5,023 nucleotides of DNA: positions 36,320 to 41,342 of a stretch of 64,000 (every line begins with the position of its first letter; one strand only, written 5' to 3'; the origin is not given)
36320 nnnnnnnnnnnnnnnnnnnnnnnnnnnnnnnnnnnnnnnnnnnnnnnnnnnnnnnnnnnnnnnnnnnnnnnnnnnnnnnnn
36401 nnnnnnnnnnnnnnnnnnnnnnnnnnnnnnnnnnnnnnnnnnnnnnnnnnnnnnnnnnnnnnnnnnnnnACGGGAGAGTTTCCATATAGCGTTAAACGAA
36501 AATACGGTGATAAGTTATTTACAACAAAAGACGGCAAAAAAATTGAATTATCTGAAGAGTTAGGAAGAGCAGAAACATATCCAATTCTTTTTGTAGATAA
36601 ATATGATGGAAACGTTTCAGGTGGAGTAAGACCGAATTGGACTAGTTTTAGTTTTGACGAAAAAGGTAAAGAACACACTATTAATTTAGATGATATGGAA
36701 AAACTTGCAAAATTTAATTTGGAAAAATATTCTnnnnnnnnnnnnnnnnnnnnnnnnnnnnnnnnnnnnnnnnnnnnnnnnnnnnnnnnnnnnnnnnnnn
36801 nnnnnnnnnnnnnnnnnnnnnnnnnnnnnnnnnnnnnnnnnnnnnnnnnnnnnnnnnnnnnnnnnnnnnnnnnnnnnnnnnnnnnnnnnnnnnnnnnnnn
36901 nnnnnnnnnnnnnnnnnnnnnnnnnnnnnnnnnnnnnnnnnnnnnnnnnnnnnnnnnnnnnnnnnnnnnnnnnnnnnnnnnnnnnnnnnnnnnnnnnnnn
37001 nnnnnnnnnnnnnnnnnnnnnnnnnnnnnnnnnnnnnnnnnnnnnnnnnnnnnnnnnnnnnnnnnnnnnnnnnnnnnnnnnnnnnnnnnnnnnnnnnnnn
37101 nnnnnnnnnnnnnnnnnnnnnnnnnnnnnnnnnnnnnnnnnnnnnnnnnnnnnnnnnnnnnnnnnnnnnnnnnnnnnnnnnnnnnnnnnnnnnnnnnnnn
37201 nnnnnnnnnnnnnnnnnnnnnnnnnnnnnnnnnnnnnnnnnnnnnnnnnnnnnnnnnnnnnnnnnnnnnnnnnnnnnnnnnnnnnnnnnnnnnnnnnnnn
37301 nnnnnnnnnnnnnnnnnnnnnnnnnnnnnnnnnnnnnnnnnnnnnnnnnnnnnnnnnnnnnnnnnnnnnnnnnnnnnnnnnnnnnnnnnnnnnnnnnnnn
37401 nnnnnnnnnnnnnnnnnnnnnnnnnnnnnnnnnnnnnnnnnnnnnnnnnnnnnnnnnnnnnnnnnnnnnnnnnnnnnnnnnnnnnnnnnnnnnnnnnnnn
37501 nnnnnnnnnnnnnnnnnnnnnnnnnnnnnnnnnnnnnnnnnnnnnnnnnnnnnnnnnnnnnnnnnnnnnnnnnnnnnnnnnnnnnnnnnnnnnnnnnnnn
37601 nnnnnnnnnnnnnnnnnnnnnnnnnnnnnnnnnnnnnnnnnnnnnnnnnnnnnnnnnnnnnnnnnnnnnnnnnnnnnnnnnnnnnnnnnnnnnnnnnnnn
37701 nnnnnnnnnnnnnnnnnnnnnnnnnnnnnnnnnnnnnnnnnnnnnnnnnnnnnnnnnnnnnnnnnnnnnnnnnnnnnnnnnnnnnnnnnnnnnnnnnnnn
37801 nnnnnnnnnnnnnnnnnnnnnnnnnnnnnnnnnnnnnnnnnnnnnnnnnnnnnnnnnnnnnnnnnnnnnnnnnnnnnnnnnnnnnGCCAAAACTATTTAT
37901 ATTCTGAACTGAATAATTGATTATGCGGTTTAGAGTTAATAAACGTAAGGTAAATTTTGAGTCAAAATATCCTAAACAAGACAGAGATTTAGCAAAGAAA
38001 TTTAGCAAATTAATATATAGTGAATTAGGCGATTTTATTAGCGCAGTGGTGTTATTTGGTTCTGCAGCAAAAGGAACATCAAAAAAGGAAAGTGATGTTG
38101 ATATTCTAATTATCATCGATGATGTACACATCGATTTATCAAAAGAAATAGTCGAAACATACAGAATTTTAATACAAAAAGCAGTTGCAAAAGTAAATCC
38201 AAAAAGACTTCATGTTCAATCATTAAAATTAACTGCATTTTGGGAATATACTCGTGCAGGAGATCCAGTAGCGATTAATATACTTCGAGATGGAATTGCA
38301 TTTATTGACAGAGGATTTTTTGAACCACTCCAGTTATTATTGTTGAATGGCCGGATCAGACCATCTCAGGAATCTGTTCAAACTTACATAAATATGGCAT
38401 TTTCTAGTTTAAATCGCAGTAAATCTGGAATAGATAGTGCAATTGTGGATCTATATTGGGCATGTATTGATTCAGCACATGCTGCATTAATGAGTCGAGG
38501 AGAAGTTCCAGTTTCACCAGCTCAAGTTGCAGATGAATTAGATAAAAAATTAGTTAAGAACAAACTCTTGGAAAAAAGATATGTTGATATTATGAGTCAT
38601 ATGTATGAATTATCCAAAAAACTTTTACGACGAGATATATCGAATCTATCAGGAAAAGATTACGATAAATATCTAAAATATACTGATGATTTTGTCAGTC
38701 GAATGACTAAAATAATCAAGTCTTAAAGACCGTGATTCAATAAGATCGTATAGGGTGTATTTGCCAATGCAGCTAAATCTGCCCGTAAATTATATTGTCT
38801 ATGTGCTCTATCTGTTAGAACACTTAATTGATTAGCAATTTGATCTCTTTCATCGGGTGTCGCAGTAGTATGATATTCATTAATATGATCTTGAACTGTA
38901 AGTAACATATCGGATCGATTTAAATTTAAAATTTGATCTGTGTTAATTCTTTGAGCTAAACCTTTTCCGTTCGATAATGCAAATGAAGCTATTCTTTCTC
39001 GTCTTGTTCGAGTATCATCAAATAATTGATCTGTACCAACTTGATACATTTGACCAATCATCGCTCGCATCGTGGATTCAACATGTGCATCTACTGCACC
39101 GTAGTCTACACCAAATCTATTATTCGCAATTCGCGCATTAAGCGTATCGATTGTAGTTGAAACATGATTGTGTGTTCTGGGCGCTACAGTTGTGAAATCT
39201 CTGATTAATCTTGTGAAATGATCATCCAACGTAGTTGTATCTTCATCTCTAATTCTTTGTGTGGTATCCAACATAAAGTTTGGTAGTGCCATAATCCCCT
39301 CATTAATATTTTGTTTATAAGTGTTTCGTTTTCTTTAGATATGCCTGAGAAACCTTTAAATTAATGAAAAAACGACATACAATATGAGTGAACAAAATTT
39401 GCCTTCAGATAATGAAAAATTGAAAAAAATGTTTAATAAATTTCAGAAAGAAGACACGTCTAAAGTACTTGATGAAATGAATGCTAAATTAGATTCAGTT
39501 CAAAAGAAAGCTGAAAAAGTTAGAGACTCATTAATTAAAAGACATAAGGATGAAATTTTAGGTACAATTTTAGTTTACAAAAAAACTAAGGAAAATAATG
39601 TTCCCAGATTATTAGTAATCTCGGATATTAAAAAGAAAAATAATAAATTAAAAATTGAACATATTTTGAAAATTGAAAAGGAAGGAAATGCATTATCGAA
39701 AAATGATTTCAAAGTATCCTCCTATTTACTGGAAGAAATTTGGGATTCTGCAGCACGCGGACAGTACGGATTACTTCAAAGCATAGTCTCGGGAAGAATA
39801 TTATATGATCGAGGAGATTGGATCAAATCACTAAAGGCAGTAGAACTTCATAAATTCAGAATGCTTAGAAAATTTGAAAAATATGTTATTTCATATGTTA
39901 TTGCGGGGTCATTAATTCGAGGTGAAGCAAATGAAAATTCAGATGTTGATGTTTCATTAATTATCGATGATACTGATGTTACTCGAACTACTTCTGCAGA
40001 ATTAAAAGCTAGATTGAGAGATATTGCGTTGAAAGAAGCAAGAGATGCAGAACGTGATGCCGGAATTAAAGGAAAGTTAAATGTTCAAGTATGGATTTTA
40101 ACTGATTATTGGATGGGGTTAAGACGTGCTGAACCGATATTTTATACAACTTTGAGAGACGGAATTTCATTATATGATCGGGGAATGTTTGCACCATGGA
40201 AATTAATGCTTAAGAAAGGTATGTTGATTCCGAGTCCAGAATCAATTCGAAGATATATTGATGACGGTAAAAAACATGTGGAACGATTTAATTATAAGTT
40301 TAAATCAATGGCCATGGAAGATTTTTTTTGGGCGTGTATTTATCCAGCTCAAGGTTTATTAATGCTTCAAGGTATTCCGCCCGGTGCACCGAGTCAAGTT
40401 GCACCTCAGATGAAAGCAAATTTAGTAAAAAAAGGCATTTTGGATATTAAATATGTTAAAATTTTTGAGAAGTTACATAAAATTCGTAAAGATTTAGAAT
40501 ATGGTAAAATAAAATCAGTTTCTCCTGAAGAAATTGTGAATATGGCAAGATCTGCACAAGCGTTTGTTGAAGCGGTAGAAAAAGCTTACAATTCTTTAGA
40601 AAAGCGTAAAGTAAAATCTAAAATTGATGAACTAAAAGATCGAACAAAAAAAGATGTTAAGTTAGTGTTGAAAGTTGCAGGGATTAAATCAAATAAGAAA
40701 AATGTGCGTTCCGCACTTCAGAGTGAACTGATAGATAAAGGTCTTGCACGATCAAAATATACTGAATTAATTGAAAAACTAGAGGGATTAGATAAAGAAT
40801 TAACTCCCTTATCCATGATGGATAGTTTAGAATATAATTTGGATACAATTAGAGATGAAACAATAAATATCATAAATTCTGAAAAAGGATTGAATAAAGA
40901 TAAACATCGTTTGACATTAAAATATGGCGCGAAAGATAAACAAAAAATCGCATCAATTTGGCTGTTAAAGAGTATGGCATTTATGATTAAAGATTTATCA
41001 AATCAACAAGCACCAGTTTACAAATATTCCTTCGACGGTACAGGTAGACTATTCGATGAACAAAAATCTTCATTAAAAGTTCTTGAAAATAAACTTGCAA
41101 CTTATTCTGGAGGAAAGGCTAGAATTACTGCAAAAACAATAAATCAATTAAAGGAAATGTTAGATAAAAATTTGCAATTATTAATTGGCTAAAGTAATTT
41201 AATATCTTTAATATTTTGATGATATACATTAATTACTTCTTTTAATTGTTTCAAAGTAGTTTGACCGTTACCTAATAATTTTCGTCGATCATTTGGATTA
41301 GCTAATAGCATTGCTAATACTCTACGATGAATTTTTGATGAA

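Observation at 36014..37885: EndoIV/xylose-isomerase-fold TIM barrel split by a ~340-residue coiled-coil insertion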

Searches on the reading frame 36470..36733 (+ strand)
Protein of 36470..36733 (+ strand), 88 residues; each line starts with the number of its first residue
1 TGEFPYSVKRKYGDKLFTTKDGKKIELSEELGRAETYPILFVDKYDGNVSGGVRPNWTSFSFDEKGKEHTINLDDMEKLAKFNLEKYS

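Call 83: search_solved_structures(query=A5, max_evalue=10)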
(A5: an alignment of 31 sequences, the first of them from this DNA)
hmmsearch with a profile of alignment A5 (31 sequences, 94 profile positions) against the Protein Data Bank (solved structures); distinct sequences matched with E-value up to 10: 6.
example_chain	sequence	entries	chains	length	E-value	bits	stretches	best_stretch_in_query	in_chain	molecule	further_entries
5dm6_R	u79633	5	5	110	0.92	13.8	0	27-45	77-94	50S ribosomal protein L24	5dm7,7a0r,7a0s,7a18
4v49_BS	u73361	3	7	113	0.97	13.7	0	27-45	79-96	50S ribosomal protein L24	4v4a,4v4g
4u67_R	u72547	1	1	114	0.99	13.7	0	27-45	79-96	50S ribosomal protein L24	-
1nkw_S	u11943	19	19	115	1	13.6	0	26-45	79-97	50S ribosomal protein L24 | ribosomal protein L24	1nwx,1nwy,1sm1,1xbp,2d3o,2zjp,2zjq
8vbx_A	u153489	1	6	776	1.3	13.3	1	7-50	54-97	Tail nozzle (gp51)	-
5xm3_A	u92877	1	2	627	1.5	13.1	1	22-68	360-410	Glucose dehydrogenase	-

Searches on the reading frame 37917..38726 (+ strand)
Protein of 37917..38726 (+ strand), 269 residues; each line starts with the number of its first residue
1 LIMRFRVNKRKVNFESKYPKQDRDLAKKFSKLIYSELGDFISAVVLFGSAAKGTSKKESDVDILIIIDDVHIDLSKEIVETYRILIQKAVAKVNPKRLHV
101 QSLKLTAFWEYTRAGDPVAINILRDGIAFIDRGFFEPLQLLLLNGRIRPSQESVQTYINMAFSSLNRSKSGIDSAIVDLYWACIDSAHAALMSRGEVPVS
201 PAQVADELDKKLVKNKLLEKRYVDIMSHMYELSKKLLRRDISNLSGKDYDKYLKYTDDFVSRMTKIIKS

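Call 3: search_protein_families(library=pfam, proteins=[window:37917-38726:+], max_evalue=0.1)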
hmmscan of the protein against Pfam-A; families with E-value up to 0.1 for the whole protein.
window:37917-38726:+ (269 aa): 3 families
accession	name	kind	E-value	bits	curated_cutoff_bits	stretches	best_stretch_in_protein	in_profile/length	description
PF01909.29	NTP_transf_2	-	1.6e-09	38.5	21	1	36-101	10-72/93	Nucleotidyltransferase domain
PF18765.7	Polbeta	-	1.8e-08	34.9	26.9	1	40-78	12-43/93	Polymerase beta, Nucleotidyltransferase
PF22600.2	MTPAP-like_central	-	0.00052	20.6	27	1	26-87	26-85/139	Poly(A) RNA polymerase, mitochondrial-like, central palm domain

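Call 12: search_protein_families(library=ncbifam, proteins=[window:37917-38726:+], max_evalue=0.01)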
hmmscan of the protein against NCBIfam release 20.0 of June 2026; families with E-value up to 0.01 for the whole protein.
window:37917-38726:+ (269 aa): 8 families
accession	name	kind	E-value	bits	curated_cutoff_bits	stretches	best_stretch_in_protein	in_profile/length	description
NF047752.1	MntA_antitoxin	equivalog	1e-07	31.8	60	1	41-76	7-37/106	type VII toxin-antitoxin system MntA family adenylyltransferase antitoxin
NF012212.1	ANT_9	subfamily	3.2e-07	29.9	340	1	27-98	7-79/249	aminoglycoside nucleotidyltransferase ANT(9)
NF051895.1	anti_phage_HalB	equivalog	3.9e-05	23.3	190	1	43-71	1-29/211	anti-phage Hailong system nucleotidyltransferase HalB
NF010309.0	PRK13746.1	subfamily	5.2e-05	22.7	193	1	29-69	16-56/263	aminoglycoside adenylyltransferase family protein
NF012135.0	ANT_3pp_9_crypt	exception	0.00057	19.5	560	1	30-73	17-60/262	cryptic aminoglycoside nucleotidyltransferase ANT(3'')/ANT(9)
NF045909.1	ANT_9_Ic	equivalog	0.00059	19.2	505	1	28-70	14-56/259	aminoglycoside nucleotidyltransferase ANT(9)-Ic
NF012157.0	ANT_3pp_I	equivalog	0.002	17.5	375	1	31-68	12-49/256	AadA family aminoglycoside 3''-O-nucleotidyltransferase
NF033220.1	ANT_3pp_II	equivalog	0.0038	16.6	400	1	33-80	14-61/258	ANT(3'')-II family aminoglycoside nucleotidyltransferase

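Call 38: search_protein_families(library=padloc, proteins=[window:37917-38726:+], max_evalue=0.01)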
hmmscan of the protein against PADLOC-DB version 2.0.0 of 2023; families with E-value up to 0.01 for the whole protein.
window:37917-38726:+ (269 aa): 11 families
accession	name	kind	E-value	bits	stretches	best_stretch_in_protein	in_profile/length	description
PDLC04903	PDC-S09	-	2.1e-12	45.3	1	23-128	8-107/108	-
PDLC04368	PDC-M05A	-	1.4e-09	36.1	1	37-101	103-164/201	-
PDLC04907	PDC-S09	-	1.3e-07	29.7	1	22-78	10-64/114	-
PDLC04906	PDC-S09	-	1.6e-06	26.4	1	41-73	24-56/98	-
PDLC04904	PDC-S09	-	6.3e-06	24.3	1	41-71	25-55/104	-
PDLC04902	PDC-S09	-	6.5e-06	24.4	1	41-68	21-48/97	-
PDLC04369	PDC-M05A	-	1.8e-05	22.5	1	35-70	97-132/201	-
PDLC04372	PDC-M05A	-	3.2e-05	22.3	1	39-90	74-125/167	-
PDLC04905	PDC-S09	-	0.00037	18.8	1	41-76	21-57/101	-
PDLC04778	PDC-M70A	-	0.0021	15.4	1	27-79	34-85/355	-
PDLC00803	Cyclase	-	0.0024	15.6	1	11-82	15-86/253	oligonucleotide-cyclase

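Call 64: search_solved_structures(query=window:37917-38726:+, max_evalue=1, show_alignments=1)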
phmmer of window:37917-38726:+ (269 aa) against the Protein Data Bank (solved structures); distinct sequences matched with E-value up to 1: 23.
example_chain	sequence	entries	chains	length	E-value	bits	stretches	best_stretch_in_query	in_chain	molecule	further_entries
9dbh_A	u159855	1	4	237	0.00019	24.6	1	40-80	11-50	HalB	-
9dbj_A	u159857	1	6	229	0.00036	23.6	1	41-79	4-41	HalB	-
9xbd_E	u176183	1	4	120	0.01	18.9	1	24-127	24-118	Nucleotidyltransferase domain-containing protein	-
6sxj_A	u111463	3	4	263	0.027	17.5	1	27-94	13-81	Streptomycin 3''-adenylyltransferase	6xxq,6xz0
9dbi_A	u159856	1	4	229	0.037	17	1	41-80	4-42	HalB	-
4cs6_A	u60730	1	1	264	0.17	14.9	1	30-68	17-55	AMINOGLYCOSIDE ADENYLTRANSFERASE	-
5lpa_A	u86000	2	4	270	0.18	14.8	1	30-68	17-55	Streptomycin 3''-adenylyltransferase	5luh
5g4a_A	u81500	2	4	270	0.18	14.8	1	30-68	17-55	Aminoglycoside (3'') (9) adenylyltransferase | Streptomycin 3''-adenylyltransferase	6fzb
9lr5_A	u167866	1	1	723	0.19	14.7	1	16-137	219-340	O-GlcNAcase BT_4395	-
2wzi_A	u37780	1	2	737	0.2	14.6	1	16-137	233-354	O-GLCNACASE BT_4395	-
2wzh_A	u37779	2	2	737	0.24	14.4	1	16-137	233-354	O-GLCNACASE BT_4395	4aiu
2j4g_A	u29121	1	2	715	0.26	14.3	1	16-137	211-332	HYALURONOGLUCOSAMINIDASE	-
2chn_A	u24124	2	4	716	0.26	14.3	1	16-137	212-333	GLUCOSAMINIDASE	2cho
2j47_A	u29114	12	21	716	0.26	14.3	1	16-137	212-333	GLUCOSAMINIDASE | O-GLCNACASE BT_4395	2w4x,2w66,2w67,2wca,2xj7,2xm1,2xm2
2jiw_A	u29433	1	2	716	0.26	14.3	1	16-137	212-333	O-GLCNACASE BT_4395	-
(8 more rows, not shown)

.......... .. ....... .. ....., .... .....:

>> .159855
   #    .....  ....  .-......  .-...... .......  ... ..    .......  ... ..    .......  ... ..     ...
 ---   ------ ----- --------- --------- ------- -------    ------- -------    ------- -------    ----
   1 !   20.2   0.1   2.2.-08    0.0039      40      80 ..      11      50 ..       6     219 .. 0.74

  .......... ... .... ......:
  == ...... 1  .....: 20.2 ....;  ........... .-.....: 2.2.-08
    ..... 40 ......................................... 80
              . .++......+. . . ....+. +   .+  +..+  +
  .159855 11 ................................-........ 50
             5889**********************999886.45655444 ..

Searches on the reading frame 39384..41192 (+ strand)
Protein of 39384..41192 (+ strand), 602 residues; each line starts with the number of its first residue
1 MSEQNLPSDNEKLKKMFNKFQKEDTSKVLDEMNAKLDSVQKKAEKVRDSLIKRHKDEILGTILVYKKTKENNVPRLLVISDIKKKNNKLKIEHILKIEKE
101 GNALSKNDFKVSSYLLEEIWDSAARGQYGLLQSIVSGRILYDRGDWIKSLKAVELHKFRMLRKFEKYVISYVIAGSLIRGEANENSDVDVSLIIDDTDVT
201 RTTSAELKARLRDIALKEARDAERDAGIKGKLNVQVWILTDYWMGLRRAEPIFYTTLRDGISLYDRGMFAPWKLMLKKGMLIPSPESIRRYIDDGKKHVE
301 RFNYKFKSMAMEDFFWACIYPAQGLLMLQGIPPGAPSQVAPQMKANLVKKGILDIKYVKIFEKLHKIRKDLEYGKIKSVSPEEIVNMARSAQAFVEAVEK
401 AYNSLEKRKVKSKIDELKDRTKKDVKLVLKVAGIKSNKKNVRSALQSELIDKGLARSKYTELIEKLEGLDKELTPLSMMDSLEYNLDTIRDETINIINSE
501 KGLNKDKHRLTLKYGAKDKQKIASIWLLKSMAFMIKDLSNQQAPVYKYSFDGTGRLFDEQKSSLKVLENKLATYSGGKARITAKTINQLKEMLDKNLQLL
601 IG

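Call 3: search_protein_families(library=pfam, proteins=[window:39384-41192:+], max_evalue=0.1)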
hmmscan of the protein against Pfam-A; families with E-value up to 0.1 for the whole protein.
window:39384-41192:+ (602 aa): 2 families
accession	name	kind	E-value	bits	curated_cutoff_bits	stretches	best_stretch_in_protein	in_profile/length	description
PF18765.7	Polbeta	-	0.0005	20.6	26.9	1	167-218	12-62/93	Polymerase beta, Nucleotidyltransferase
PF01909.29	NTP_transf_2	-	0.00053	20.8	21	1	163-198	11-44/93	Nucleotidyltransferase domain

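Call 12: search_protein_families(library=ncbifam, proteins=[window:39384-41192:+], max_evalue=0.01)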
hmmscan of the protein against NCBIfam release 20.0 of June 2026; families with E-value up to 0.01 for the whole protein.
window:39384-41192:+ (602 aa): 3 families
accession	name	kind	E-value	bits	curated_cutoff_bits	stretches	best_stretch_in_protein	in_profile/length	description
NF047752.1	MntA_antitoxin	equivalog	0.00044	20.1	60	1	168-215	7-53/106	type VII toxin-antitoxin system MntA family adenylyltransferase antitoxin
NF012212.1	ANT_9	subfamily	0.0038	16.5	340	1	162-218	15-70/249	aminoglycoside nucleotidyltransferase ANT(9)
NF051895.1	anti_phage_HalB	equivalog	0.0091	15.6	190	0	175-220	6-53/211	anti-phage Hailong system nucleotidyltransferase HalB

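Call 38: search_protein_families(library=padloc, proteins=[window:39384-41192:+], max_evalue=0.01)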
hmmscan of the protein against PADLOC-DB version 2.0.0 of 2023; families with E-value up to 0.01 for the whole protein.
window:39384-41192:+ (602 aa): 8 families
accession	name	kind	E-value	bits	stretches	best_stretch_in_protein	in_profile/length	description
PDLC04906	PDC-S09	-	1.5e-05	23.3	1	162-214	20-70/98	-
PDLC04903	PDC-S09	-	0.00011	20.4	1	163-204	21-62/108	-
PDLC04778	PDC-M70A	-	0.00011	19.6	1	160-217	39-98/355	-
PDLC04904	PDC-S09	-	0.00021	19.5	1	162-214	18-70/104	-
PDLC04902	PDC-S09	-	0.0016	16.7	1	156-213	8-66/97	-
PDLC04368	PDC-M05A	-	0.0025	15.7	0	160-202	99-141/201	-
PDLC04907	PDC-S09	-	0.0052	14.9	1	159-215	20-71/114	-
PDLC04369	PDC-M05A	-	0.0055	14.4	0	166-214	101-144/201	-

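Call 65: search_solved_structures(query=window:39384-41192:+, max_evalue=1)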
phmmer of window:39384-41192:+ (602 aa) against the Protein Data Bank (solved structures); distinct sequences matched with E-value up to 1: 0.
